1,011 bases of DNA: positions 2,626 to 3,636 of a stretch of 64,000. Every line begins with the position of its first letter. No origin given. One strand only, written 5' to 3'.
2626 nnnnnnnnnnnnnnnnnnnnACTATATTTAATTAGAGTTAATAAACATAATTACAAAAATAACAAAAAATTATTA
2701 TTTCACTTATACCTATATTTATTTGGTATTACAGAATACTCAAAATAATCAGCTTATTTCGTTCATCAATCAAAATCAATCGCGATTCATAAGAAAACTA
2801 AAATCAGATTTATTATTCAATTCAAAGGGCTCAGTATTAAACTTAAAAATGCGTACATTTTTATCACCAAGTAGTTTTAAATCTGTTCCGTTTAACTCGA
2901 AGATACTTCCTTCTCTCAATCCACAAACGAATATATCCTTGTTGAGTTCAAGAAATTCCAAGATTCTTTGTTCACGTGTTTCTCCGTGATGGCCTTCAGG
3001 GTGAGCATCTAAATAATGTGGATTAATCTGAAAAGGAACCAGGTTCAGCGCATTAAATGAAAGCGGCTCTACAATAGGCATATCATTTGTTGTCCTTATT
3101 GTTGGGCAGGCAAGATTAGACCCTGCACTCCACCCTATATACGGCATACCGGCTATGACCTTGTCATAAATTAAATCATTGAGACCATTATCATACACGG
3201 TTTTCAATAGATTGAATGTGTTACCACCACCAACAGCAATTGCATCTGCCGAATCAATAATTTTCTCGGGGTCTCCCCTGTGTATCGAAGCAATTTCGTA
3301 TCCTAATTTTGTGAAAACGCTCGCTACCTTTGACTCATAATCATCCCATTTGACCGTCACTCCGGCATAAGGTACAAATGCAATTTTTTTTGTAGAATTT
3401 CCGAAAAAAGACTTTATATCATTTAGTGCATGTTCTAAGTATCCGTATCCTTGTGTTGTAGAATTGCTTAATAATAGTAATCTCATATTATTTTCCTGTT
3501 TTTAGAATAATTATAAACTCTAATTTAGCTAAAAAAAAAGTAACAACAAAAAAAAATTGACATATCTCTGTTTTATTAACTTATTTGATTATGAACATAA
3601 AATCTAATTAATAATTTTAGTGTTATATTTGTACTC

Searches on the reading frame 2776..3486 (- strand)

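Call 56: search_protein_families(library=pfam, proteins=[window:2776-3486:-], max_evalue=0.00001)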
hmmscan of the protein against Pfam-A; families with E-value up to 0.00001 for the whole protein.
window:2776-3486:- (236 aa): 1 family
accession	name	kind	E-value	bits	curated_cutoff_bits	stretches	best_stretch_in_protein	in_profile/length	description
PF03575.23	Peptidase_S51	-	6.1e-64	215.9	23.9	1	3-205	1-205/206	Peptidase family S51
